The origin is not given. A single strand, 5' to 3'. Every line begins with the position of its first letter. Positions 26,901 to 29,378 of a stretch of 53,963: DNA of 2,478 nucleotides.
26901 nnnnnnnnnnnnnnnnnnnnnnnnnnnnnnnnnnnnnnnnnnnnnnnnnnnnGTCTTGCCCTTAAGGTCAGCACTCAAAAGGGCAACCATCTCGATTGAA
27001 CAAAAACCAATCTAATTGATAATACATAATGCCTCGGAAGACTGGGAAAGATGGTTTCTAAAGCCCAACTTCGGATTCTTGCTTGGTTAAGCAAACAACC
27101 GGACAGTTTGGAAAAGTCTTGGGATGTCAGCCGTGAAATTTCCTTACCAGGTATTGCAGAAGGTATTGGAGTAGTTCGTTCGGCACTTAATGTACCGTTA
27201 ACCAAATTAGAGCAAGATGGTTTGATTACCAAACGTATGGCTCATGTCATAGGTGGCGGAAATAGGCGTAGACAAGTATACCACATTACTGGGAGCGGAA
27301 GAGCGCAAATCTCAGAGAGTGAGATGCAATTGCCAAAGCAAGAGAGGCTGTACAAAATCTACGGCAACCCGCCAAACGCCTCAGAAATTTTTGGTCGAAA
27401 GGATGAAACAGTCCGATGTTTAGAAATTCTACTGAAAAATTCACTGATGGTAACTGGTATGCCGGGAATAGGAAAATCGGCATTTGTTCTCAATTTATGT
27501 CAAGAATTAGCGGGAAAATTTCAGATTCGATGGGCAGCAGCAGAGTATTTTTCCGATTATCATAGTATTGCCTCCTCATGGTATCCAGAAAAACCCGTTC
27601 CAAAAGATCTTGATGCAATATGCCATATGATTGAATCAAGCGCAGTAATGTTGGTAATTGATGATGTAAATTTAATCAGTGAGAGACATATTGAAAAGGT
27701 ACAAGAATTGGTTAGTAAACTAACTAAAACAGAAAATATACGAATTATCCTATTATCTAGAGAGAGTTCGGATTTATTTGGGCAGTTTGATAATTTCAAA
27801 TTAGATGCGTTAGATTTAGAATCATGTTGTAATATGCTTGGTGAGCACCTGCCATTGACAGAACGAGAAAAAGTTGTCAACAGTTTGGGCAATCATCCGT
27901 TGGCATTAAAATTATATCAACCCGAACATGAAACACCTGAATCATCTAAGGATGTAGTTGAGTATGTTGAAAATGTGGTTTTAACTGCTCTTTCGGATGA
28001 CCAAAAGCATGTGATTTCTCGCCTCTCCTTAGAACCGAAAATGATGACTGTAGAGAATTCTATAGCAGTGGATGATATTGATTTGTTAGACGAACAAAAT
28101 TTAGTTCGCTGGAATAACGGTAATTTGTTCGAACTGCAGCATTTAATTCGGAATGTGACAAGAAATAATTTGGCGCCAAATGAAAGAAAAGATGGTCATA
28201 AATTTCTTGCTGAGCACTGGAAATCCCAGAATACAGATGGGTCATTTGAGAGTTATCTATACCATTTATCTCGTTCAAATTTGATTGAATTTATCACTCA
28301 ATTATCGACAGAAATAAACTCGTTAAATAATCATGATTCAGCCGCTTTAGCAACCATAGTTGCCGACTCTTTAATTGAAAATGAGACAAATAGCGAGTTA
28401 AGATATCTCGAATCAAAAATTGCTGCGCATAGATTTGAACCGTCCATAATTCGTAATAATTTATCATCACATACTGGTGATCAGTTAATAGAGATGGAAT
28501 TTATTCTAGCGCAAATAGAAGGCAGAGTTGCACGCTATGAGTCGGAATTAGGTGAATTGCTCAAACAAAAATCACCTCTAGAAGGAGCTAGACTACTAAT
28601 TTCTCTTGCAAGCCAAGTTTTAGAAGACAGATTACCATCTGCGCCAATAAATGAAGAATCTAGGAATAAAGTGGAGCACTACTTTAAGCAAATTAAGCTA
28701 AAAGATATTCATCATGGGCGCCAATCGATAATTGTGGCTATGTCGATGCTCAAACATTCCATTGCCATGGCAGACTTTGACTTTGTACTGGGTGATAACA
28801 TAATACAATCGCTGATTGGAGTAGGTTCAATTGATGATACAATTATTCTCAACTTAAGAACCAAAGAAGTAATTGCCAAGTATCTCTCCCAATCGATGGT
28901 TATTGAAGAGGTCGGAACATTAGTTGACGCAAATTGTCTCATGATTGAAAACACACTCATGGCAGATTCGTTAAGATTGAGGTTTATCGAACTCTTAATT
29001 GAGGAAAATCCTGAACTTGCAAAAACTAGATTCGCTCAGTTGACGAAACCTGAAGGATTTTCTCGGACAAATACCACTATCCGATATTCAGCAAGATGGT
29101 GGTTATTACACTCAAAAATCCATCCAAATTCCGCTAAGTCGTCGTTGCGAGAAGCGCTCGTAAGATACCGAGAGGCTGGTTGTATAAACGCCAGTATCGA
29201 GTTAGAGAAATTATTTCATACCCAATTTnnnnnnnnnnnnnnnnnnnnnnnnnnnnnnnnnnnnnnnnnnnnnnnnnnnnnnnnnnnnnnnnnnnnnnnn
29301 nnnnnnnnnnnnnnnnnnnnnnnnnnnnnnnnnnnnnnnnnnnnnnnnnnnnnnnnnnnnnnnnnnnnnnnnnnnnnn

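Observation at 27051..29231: wHTH - NB-ARC - helical-repeat STAND ATPase (AfsR-like architecture) in an archaeon, at the edge of the surface-protein island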

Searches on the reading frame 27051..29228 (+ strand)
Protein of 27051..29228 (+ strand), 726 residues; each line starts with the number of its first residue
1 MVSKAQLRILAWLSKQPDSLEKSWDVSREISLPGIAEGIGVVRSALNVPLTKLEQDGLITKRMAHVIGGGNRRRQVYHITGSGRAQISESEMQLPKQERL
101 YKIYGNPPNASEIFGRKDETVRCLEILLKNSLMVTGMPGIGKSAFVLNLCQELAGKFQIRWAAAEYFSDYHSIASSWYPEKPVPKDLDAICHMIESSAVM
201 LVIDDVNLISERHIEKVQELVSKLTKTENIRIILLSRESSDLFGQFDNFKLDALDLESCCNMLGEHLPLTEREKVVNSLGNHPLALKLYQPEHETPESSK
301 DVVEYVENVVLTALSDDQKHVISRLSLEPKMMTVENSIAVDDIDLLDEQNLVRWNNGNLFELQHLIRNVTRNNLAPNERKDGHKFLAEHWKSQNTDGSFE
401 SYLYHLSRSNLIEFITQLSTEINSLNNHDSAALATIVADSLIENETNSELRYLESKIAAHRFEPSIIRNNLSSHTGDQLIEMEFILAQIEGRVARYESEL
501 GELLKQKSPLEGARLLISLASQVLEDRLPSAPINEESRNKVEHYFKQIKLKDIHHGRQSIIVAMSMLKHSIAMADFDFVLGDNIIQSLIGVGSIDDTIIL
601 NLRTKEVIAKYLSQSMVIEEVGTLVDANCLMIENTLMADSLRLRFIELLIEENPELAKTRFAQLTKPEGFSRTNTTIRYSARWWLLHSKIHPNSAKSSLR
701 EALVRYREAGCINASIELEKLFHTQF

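Call 3: search_protein_families(library=pfam, proteins=[window:27051-29228:+], max_evalue=10)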
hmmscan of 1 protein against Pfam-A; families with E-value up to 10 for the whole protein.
window:27051-29228:+ (726 aa): 19 families
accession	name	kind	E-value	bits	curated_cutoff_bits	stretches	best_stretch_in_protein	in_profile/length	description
PF03551.20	PadR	-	0.00012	22.5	27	1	50-88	38-74/75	Transcriptional regulator PadR-like family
PF13401.12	AAA_22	-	0.00025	21.8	27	1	129-235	5-121/130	AAA domain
PF13191.12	AAA_16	-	0.00043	21.2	32.6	1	130-163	25-62/167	AAA ATPase domain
PF25199.1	nSTAND_NTPase5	-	0.0011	19.2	34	1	131-239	43-135/145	Novel STAND NTPase 5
PF20720.3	nSTAND3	-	0.0012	18.9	27.2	1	122-180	9-64/155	Novel STAND NTPase 3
PF00004.35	AAA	-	0.002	19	21.2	1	133-229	2-97/131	ATPase family associated with various cellular activities (AAA)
PF00910.28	RNA_helicase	-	0.0094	16.9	21.5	1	133-205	2-86/105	RNA helicase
PF03266.21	NTPase_1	-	0.0094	16.3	23.9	1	132-155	2-25/168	NTPase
PF01047.28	MarR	-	0.014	15.8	24.6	1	5-62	4-50/59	MarR family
PF12802.13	MarR_2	-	0.015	15.9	27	1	5-62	6-53/61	MarR family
PF25201.1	nSTAND6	-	0.02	15.4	27.7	1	113-154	1-43/148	Novel STAND NTPase 6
PF20030.5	bpMoxR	-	0.028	13.9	27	1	114-156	14-58/205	MoxR domain in the MoxR-vWA-beta-propeller ternary systems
PF20703.3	nSTAND1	-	0.049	13.7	27.1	1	113-154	16-59/379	Novel STAND NTPase 1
PF14278.11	TetR_C_8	-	0.066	13.7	26.1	1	392-442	26-75/103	Transcriptional regulator C-terminal region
PF13412.12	HTH_24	-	0.072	13.1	21.9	1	30-60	18-48/48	Winged helix-turn-helix DNA-binding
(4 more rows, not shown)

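Call 4: search_protein_families(library=ncbifam, proteins=[window:27051-29228:+], max_evalue=10)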
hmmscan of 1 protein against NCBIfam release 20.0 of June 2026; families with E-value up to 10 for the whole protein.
window:27051-29228:+ (726 aa): 6 families
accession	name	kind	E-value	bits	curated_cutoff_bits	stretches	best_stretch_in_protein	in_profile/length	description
TIGR03433.1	padR_acidobact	paralog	0.00031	20.8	101.8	1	9-93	9-87/101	PadR family transcriptional regulator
NF041230.1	BagL_FevM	exception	0.00049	20.2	230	1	40-90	65-111/145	MarR family transcriptional regulator BagL/FevM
NF053660.1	ORF80_fam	equivalog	0.0018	18.1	95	1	31-73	18-58/70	ORF80 family leucine zipper DNA-binding protein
NF053635.1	TransRegRv3488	equivalog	0.0025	18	140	1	40-92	37-86/98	Rv3488 family transcriptional regulator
NF010248.0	PRK13695.1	equivalog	0.0053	16.5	156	1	132-154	6-29/180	NTPase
NF006351.0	PRK08576.1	equivalog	0.041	12.5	290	1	185-245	10-70/436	hypothetical protein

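Call 5: search_protein_families(library=padloc, proteins=[window:27051-29228:+], max_evalue=10)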
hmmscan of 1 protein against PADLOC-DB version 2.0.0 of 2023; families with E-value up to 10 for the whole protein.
window:27051-29228:+ (726 aa): 2 families
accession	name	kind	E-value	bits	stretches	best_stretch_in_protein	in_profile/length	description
PDLC04791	PDC-S01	-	0.006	13.3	1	133-236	23-119/395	-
PDLC01720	Csa3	-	0.023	13.2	1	7-65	28-78/118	Csa3_1_CAS-I-II-III-IV-V-VI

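Call 6: search_solved_structures(query=window:27051-29228:+, max_evalue=10, show_alignments=3)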
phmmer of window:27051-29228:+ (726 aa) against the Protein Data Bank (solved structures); distinct sequences matched with E-value up to 10: 8.
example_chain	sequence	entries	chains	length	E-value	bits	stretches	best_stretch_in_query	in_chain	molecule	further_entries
4xgu_A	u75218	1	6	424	0.011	17.2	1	127-208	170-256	Putative pachytene checkpoint protein 2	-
5zhc_A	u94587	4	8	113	0.13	13.6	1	40-96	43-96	Transcriptional regulator | Transcriptional regulator Rv3488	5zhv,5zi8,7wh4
1jbk_A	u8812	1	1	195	0.52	11.7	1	112-153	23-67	CLPB PROTEIN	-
7jta_A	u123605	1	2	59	0.59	11.5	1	613-655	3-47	NTF2-like nuclease/anti-CRISPR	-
6emw_E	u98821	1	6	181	0.75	11.1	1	111-154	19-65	ATP-dependent Clp protease ATP-binding subunit ClpC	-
6n3q_F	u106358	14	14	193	0.87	10.9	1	539-603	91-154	Translocation protein SEC72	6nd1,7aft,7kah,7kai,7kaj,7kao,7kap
5ted_B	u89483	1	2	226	1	10.7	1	214-286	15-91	Lmo0488 protein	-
7ygk_A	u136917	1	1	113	3.1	9.1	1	169-193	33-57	phospholipase A2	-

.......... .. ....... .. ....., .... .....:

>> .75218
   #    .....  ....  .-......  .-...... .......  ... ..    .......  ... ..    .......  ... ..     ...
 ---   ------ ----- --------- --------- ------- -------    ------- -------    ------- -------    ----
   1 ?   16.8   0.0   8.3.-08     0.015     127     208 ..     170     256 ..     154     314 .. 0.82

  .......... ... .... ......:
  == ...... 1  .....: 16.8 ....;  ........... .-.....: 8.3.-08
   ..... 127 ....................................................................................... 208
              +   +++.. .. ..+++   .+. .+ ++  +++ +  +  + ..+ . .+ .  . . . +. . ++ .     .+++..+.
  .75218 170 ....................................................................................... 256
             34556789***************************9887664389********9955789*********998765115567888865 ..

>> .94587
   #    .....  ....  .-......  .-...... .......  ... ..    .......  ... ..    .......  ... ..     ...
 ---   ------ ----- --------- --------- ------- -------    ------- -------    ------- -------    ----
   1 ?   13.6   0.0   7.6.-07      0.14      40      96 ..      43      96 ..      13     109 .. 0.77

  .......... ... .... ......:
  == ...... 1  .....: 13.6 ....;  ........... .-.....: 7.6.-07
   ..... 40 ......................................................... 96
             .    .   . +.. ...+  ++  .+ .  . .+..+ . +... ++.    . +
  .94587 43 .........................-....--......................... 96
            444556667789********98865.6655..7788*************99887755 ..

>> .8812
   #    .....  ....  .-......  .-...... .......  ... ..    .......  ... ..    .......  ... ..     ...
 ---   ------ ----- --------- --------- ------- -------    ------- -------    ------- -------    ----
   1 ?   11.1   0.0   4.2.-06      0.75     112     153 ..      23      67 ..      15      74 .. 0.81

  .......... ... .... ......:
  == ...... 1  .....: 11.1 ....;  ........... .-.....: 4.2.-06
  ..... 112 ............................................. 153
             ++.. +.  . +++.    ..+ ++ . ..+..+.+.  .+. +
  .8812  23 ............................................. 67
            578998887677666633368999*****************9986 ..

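Call 7: find_homologous_proteins(query=window:27051-29228:+, max_evalue=0.001)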
Query window:27051-29228:+ (726 aa): 198 proteins with E <= 0.001 among 8000 candidates; the best 120 are listed.
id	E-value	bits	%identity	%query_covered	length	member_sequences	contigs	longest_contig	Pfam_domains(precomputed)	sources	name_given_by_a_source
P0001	0.0e+0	1535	96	100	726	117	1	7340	-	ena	-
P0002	0.0e+0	1367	85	100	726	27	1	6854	-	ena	-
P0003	0.0e+0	1119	70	100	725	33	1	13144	PF20720.4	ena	-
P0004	0.0e+0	1110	70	100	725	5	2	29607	-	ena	-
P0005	0.0e+0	1100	68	100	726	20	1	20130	-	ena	-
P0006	0.0e+0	1097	68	100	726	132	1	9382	PF20720.4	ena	-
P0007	0.0e+0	1079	68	100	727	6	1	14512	-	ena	-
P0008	0.0e+0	1078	67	100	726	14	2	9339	PF20720.4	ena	-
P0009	0.0e+0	1074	67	100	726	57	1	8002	PF20720.4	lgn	-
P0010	0.0e+0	1061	67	100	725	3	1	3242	-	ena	-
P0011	0.0e+0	1058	67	100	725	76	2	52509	-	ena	-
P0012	6.4e-282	955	60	100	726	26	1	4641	PF20720.4,PF13191.13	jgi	-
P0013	1.8e-281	953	60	100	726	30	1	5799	PF20720.4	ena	-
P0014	1.3e-256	871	55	100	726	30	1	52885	-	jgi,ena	-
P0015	1.8e-246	838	54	100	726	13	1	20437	PF00004.36,PF13191.13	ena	-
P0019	4.2e-240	817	53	100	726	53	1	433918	PF13191.13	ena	-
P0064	3.0e-117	411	32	100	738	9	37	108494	PF13401.13,PF20720.4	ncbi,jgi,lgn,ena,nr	ncbi:MAG: AAA family ATPase [Euryarchaeota archaeon]|jgi:DNA-binding MarR family transcriptional reg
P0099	1.1e-97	346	33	100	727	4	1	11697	PF20720.4,PF13191.13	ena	-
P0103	1.6e-95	339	32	100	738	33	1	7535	PF00004.36,PF25199.2,PF20720.4,PF00931.29,PF13191.13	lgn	-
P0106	3.3e-95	338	32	100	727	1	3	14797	PF00004.36,PF20720.4,PF00931.29,PF13191.13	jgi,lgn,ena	-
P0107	4.1e-95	338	32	100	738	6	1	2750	PF20720.4,PF00931.29,PF13191.13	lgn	-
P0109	4.8e-95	337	32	100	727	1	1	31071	PF00004.36,PF20720.4,PF00931.29,PF13191.13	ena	-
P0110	5.5e-95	337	32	100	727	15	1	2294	PF00004.36,PF20720.4,PF00931.29,PF13191.13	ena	-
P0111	6.2e-95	337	32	100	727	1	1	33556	PF00004.36,PF20720.4,PF00931.29,PF13191.13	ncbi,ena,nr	ncbi:MAG: Uncharacterised protein [Euryarchaeota archaeon UBA443]|nr:MAG: Uncharacterised protein [E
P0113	2.3e-94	335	31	100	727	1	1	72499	PF20720.4,PF13191.13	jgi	-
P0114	1.3e-93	333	32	100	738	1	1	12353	PF00004.36,PF20720.4,PF00931.29,PF13191.13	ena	-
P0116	1.9e-92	329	32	100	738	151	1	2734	PF00931.29,PF13191.13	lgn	-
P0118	1.7e-89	319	31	100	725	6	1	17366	PF13401.13,PF20703.4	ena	-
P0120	4.7e-81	291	31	100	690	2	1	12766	-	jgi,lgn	jgi:KaiC/GvpD/RAD55 family RecA-like ATPase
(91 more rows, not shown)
